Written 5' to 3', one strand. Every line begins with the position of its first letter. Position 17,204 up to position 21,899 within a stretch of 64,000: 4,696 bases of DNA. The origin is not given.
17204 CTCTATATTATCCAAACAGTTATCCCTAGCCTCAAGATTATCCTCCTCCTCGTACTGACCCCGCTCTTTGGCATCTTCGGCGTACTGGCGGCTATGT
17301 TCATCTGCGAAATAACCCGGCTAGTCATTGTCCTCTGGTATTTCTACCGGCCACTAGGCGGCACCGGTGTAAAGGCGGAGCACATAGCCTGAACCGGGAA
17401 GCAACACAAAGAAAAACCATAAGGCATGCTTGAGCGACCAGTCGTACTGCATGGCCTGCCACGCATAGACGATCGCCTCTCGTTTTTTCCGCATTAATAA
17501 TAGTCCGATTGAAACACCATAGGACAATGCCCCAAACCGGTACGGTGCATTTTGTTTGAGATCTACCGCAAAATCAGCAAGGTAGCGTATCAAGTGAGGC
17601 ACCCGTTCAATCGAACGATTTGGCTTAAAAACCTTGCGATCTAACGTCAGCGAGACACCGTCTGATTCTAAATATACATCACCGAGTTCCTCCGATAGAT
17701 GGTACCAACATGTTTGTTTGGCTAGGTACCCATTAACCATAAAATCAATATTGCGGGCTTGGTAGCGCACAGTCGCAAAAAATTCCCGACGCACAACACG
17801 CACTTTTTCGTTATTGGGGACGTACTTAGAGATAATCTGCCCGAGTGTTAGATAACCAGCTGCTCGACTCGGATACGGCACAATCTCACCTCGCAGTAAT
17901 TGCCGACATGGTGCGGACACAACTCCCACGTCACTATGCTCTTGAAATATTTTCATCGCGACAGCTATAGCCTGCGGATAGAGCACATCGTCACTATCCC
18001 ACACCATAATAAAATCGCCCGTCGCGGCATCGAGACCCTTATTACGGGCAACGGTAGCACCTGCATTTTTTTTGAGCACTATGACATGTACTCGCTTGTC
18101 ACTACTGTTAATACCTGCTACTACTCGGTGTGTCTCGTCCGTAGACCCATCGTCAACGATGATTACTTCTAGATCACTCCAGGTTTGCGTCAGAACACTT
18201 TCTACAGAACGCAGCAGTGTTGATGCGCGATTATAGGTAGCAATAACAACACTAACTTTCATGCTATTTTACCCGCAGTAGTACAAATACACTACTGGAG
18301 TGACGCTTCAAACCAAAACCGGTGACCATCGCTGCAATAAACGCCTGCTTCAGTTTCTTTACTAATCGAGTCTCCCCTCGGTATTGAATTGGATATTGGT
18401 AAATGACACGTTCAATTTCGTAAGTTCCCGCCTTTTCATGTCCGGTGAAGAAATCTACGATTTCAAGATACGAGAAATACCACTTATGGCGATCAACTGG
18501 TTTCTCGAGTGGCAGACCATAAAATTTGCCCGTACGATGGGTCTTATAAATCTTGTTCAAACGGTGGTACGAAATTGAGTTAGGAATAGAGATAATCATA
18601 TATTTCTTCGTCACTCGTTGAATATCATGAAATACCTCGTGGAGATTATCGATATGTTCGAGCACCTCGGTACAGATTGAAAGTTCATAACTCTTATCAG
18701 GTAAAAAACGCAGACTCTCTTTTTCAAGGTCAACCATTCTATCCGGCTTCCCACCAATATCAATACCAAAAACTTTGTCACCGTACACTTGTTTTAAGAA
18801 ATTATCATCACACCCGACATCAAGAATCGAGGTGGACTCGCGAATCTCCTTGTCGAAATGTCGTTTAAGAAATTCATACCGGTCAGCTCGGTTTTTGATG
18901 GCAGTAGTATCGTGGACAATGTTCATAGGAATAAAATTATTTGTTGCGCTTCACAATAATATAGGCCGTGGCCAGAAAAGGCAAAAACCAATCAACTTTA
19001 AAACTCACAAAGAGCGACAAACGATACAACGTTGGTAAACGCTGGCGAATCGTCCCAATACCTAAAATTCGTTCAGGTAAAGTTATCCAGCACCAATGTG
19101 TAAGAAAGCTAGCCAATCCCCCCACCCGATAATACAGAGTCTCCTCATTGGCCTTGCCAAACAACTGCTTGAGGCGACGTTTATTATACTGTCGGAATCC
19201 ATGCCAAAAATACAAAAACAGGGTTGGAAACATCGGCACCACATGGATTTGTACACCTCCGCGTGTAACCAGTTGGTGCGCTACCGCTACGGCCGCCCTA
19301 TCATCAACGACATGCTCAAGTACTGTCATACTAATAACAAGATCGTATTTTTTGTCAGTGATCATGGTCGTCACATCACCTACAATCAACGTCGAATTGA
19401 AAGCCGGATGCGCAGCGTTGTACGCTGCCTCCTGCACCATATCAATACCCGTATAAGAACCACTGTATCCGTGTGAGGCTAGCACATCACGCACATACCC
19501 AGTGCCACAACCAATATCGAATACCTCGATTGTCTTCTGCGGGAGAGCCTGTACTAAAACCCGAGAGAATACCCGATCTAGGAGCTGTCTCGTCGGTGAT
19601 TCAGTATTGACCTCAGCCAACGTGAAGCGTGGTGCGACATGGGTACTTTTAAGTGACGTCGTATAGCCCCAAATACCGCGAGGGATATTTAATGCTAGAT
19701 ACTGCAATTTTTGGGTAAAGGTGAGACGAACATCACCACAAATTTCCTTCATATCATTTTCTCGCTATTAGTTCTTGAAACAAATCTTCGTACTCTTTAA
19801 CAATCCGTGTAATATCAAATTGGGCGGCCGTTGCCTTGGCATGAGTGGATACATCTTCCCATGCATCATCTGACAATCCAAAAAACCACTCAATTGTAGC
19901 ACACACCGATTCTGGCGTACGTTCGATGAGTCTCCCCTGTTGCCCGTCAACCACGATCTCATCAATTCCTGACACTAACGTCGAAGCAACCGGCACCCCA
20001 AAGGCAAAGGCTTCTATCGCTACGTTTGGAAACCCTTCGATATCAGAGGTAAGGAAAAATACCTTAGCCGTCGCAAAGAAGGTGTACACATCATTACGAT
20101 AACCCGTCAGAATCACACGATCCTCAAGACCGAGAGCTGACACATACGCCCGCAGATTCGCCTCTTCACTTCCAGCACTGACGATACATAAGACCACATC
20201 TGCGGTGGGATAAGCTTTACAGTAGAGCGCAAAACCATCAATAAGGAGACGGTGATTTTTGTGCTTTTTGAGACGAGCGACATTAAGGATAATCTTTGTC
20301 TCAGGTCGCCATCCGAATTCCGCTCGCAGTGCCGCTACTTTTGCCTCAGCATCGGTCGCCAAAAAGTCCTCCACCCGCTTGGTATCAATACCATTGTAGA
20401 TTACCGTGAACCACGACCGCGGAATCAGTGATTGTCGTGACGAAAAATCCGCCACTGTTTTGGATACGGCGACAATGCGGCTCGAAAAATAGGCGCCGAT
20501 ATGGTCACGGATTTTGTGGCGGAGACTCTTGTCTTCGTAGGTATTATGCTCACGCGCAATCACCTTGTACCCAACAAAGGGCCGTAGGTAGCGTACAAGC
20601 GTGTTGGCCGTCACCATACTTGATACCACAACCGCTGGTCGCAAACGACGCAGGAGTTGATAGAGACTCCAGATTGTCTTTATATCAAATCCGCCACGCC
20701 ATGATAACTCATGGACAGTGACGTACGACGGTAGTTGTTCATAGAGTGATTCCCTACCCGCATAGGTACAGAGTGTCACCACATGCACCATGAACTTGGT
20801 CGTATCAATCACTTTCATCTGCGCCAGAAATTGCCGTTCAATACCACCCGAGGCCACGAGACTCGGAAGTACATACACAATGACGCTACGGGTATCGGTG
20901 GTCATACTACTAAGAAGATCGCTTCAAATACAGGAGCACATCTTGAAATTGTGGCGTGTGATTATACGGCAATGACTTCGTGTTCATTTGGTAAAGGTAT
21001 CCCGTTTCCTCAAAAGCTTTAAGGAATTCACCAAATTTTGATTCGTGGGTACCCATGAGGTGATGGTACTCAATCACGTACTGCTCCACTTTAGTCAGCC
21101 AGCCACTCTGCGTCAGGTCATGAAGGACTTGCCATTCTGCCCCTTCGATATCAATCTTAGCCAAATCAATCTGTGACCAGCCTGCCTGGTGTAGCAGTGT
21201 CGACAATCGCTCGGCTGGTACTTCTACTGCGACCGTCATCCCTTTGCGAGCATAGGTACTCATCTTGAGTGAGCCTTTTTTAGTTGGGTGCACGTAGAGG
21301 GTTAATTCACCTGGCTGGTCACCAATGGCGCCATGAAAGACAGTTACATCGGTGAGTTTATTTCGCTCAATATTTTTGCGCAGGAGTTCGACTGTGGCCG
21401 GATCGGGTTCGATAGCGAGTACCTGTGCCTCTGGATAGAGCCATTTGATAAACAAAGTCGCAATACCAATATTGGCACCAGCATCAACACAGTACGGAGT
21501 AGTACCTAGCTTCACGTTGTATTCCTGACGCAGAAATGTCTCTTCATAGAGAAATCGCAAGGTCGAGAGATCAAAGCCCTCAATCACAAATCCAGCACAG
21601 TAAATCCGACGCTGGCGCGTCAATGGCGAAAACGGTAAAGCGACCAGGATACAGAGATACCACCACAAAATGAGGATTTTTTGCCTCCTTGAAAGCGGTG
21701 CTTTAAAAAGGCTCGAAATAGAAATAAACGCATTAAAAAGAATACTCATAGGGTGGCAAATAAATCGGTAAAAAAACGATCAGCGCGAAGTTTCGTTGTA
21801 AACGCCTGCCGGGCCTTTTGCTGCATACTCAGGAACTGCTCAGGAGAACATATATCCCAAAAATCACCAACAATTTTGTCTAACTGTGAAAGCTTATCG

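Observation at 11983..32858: Approximately 21-kb surface-glycan locus unusually dense in tailoring enzymes: seven SAM methyltransferases plus a sulfotransferase among about nine glycosyltransferases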

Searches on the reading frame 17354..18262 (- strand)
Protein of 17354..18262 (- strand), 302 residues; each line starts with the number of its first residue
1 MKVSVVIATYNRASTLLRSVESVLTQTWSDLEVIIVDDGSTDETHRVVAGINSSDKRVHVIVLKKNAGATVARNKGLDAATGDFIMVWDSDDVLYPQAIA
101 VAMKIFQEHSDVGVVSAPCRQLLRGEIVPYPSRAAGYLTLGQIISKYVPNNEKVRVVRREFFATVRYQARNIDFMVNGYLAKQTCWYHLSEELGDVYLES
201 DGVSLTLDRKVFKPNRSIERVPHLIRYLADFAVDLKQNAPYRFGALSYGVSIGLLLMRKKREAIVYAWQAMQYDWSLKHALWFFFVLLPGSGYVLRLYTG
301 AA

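Call 3: search_protein_families(library=pfam, proteins=[window:17354-18262:-], max_evalue=0.01)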
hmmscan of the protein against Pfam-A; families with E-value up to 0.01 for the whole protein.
window:17354-18262:- (302 aa): 4 families
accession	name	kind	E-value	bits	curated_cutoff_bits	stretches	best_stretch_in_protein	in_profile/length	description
PF00535.33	Glycos_transf_2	-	2.7e-36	125.5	23.3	1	4-116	1-113/168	Glycosyl transferase family 2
PF13641.12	Glyco_tranf_2_3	-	3.8e-19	70.1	27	1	3-125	3-129/230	Glycosyltransferase like family 2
PF10111.15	Glyco_tranf_2_2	-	1.1e-08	35.4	27.3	1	4-107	1-107/276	Glycosyltransferase like family 2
PF09258.16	Glyco_transf_64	-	0.001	18.9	21.3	1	4-114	2-110/245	Glycosyl transferase family 64 domain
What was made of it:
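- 17354..18262 (-): GT2 glycosyltransferase. Glycos_transf_2 2.7e-36 (call 3).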

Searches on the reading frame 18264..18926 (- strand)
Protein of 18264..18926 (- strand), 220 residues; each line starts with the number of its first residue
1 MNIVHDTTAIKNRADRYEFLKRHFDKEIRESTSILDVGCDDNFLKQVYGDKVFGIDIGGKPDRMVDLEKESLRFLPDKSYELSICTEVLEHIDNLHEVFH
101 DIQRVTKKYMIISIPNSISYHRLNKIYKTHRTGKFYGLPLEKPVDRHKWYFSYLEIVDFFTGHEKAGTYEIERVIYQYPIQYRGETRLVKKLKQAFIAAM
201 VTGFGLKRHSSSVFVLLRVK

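Call 3: search_protein_families(library=pfam, proteins=[window:18264-18926:-], max_evalue=0.01)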
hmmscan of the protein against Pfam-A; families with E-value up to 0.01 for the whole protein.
window:18264-18926:- (220 aa): 4 families
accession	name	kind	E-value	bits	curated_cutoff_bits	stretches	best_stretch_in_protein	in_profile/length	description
PF13489.12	Methyltransf_23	-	1.6e-07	31.7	27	1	20-151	13-145/164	Methyltransferase domain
PF08241.18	Methyltransf_11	-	5.1e-05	24.3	21.2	1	50-108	19-89/95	Methyltransferase domain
PF07021.18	MetW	-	0.0006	19.9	21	0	70-133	66-128/193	Methionine biosynthesis protein MetW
PF13847.12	Methyltransf_31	-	0.0015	18.6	27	0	66-116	62-111/145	Methyltransferase domain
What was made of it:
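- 18264..18926 (-): Methyltransferase 2: member of the ~215-aa class I MT family. The most divergent of the three, with motif I reading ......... Methyltransf_23 1.6e-7 (call 3).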

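Call 13: search_protein_families(library=ncbifam, proteins=[window:18264-18926:-], max_evalue=0.01)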
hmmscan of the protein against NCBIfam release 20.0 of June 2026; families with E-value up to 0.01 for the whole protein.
window:18264-18926:- (220 aa): 2 families
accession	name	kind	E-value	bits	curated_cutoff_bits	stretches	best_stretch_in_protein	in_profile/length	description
TIGR02081.1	metW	equivalog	1.4e-05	24.8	189.5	1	66-129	63-123/194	methionine biosynthesis protein MetW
TIGR01983.1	UbiG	equivalog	0.0013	18.1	102.95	0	64-108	96-145/228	bifunctional 2-polyprenyl-6-hydroxyphenol methylase/3-demethylubiquinol 3-O-methyltransferase UbiG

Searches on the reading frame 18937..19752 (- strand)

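Call 3: search_protein_families(library=pfam, proteins=[window:18937-19752:-], max_evalue=0.01)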
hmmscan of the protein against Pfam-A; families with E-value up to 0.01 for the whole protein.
window:18937-19752:- (271 aa): 9 families
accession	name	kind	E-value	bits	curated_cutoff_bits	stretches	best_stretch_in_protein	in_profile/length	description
PF08241.18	Methyltransf_11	-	1.3e-13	51.9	21.2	1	79-167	2-92/95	Methyltransferase domain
PF13649.12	Methyltransf_25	-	5.5e-12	46.7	27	1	77-166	1-97/97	Methyltransferase domain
PF13489.12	Methyltransf_23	-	4.2e-11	43.3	27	1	64-181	11-131/164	Methyltransferase domain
PF13847.12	Methyltransf_31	-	2.5e-10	40.7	27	1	73-168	3-107/145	Methyltransferase domain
PF08242.18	Methyltransf_12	-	6.1e-10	40.1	30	1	79-167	2-97/98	Methyltransferase domain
PF05175.20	MTS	-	5.9e-07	29.7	23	1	63-141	20-104/170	Methyltransferase small domain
PF05401.17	NodS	-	0.00012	22.4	24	1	74-157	44-128/201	Nodulation protein S (NodS)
PF13679.12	Methyltransf_32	-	0.0028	18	27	1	71-114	23-70/143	Methyltransferase domain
PF01728.25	FtsJ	-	0.0046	17.3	24.1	1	73-142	21-89/181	FtsJ-like methyltransferase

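Call 13: search_protein_families(library=ncbifam, proteins=[window:18937-19752:-], max_evalue=0.01)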
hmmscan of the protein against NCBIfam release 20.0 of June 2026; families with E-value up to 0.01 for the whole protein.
window:18937-19752:- (271 aa): 23 families
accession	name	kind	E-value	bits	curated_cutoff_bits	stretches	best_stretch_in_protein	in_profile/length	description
TIGR02072.1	BioC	equivalog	6.8e-12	45.7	184.95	1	64-170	21-132/244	malonyl-ACP O-methyltransferase BioC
TIGR01983.1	UbiG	equivalog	2.2e-11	43.5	102.95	1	71-167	47-148/228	bifunctional 2-polyprenyl-6-hydroxyphenol methylase/3-demethylubiquinol 3-O-methyltransferase UbiG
TIGR02021.1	BchM-ChlM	equivalog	1e-08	34.9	158.9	1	70-180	48-164/218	magnesium protoporphyrin IX methyltransferase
NF045667.1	MTase_DVU1556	equivalog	8.4e-07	28.6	155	1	71-167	20-116/213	DVU_1556 family methyltransferase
NF043040.1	corrin_prot_MT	hypoth_equivalog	1.1e-06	28.2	180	1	65-166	33-143/216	corrinoid protein-associated methyltransferase CpaM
NF047649.1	MTase_UXPK_star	exception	1.6e-06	27.4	460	1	77-167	81-178/283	methyltransferase/UXPK-star double selenoprotein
TIGR03534.1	RF_mod_PrmC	equivalog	4.6e-06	26.3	199.1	1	65-141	84-162/253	peptide chain release factor N(5)-glutamine methyltransferase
NF010703.0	PRK14103.1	equivalog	1.7e-05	24.4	320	1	60-160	16-114/256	trans-aconitate 2-methyltransferase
NF002463.0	PRK01683.1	equivalog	2.3e-05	24.1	297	1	66-167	24-125/258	trans-aconitate 2-methyltransferase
NF041536.1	ArsM_DUF2284_UU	exception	3e-05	22.5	575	1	76-166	79-176/459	arsenite methyltransferase/DUF2284 domain selenoprotein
NF008686.0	PRK11705.1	equivalog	5.1e-05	22.5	400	1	73-149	167-242/383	cyclopropane fatty acyl phospholipid synthase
NF008264.0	PRK11036.1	equivalog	9.4e-05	22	366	1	66-167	37-144/261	tRNA uridine 5-oxyacetic acid(34) methyltransferase CmoM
NF041650.1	nod_mtase_NodS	equivalog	0.00015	21.5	300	1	65-165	29-134/190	nodulation methyltransferase NodS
NF008300.0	PRK11088.1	equivalog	0.00018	21.1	303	1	57-142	70-158/272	23S rRNA (guanine(745)-N(1))-methyltransferase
NF004851.0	PRK06202.1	equivalog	0.00018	21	243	1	58-157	47-150/237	hypothetical protein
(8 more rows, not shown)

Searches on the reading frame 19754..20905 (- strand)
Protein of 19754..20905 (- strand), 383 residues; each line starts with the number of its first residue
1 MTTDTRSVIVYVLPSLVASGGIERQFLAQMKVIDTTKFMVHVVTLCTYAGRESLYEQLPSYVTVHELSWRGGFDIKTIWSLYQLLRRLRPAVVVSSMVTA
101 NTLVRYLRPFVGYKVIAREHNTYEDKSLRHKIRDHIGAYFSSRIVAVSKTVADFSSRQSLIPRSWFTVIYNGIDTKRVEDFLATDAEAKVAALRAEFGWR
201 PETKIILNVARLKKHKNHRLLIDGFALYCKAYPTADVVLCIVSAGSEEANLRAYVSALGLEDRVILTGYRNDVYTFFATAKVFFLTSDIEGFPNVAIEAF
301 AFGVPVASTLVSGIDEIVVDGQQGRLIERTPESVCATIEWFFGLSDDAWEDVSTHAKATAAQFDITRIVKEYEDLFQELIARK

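Call 3: search_protein_families(library=pfam, proteins=[window:19754-20905:-], max_evalue=0.01)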
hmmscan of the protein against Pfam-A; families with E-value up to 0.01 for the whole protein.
window:19754-20905:- (383 aa): 5 families
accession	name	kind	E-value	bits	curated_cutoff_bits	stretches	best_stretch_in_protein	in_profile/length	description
PF00534.26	Glycos_transf_1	-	1.8e-30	106.2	26.4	1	193-341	5-155/172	Glycosyl transferases group 1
PF13692.12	Glyco_trans_1_4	-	9.9e-28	97.6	27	1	204-339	2-137/142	Glycosyl transferases group 1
PF13439.12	Glyco_transf_4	-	1.3e-14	55.1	28.5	1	20-177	2-170/170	Glycosyltransferase Family 4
PF13579.12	Glyco_trans_4_4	-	1.1e-06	29.6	29.7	1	20-172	1-158/158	Glycosyl transferase 4-like domain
PF20706.3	GT4-conflict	-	1.2e-05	25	26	1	202-320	196-322/385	Family 4 Glycosyltransferase in conflict systems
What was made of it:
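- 19754..20905 (-): GT4 glycosyltransferase. Glycos_transf_1 1.8e-30 (call 3).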

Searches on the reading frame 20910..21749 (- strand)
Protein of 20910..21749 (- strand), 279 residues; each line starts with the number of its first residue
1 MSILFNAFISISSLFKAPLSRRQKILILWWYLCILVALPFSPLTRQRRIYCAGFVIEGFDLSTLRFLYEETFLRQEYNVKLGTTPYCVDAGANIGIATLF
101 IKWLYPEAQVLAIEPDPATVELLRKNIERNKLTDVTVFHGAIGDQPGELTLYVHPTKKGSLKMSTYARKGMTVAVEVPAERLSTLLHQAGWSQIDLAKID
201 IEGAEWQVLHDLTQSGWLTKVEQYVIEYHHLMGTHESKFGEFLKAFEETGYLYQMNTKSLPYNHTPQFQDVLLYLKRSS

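Call 3: search_protein_families(library=pfam, proteins=[window:20910-21749:-], max_evalue=0.01)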
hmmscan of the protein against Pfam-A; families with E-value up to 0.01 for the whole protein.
window:20910-21749:- (279 aa): 6 families
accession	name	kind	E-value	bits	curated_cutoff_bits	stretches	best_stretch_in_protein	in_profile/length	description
PF05050.19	Methyltransf_21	-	6.6e-19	69.1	22.7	1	89-253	1-173/173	Methyltransferase FkbM domain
PF02475.24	TRM5-TYW2_MTfase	-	5e-05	23.7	28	1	86-136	39-89/164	TRM5/TYW2 methyltransferase domain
PF05575.17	V_cholerae_RfbT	-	0.00026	20.8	27.9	1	87-234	83-232/286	Vibrio cholerae RfbT protein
PF13383.12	Methyltransf_22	-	0.00046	20.3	22.4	1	183-254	167-234/252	Methyltransferase domain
PF05175.20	MTS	-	0.0016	18.6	23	1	87-142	35-90/170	Methyltransferase small domain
PF13649.12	Methyltransf_25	-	0.0077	17.3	27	0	88-146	2-59/97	Methyltransferase domain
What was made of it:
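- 20910..21749 (-): Methyltransferase 4: FkbM family, with one N-terminal hydrophobic helix. Methyltransf_21 6.6e-19, plus a weak V. cholerae RfbT match (call 3).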

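Call 13: search_protein_families(library=ncbifam, proteins=[window:20910-21749:-], max_evalue=0.01)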
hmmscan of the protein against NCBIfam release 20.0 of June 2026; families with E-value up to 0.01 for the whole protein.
window:20910-21749:- (279 aa): 6 families
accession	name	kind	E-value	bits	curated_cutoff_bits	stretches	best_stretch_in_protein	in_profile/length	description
TIGR01444.1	fkbM_fam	subfamily_domain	3.3e-32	111.9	37.7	1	87-229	2-143/143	FkbM family methyltransferase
NF005640.0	PRK07402.1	equivalog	4.6e-07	29.6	219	1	85-144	45-104/200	precorrin-6Y C5,15-methyltransferase subunit CbiT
NF006138.0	PRK08287.1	equivalog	6.1e-06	26.2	210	1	83-141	31-89/189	decarboxylating cobalt-precorrin-6B (C(15))-methyltransferase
TIGR02469.1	CbiT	equivalog_domain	7e-06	26.3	78.3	1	82-142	18-78/124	precorrin-6Y C5,15-methyltransferase (decarboxylating) subunit CbiT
TIGR03534.1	RF_mod_PrmC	equivalog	0.00083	18.9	199.1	1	84-142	89-147/253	peptide chain release factor N(5)-glutamine methyltransferase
NF047823.1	tRNAwyosTaw2Pyroc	equivalog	0.0039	16.7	550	1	87-135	129-176/277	tRNA(Phe) (4-demethylwyosine(37)-C(7)) aminocarboxypropyltransferase Taw2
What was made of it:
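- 20910..21749 (-): TIGR01444 3.3e-32 (call 13).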

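Call 36: search_solved_structures(query=window:20910-21749:-, max_evalue=0.1)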
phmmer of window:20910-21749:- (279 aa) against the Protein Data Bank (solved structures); distinct sequences matched with E-value up to 0.1: 4.
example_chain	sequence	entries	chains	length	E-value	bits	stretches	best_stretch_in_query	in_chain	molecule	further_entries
3k6r_A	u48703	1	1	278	0.0081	18.9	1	86-148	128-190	putative transferase PH0793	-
3a25_A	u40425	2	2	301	0.0092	18.7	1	86-148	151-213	Uncharacterized protein PH0793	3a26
3mgg_A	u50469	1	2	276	0.014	18.1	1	87-149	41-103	Methyltransferase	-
1xn5_A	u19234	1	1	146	0.077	15.7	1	164-225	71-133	BH1534 unknown conserved protein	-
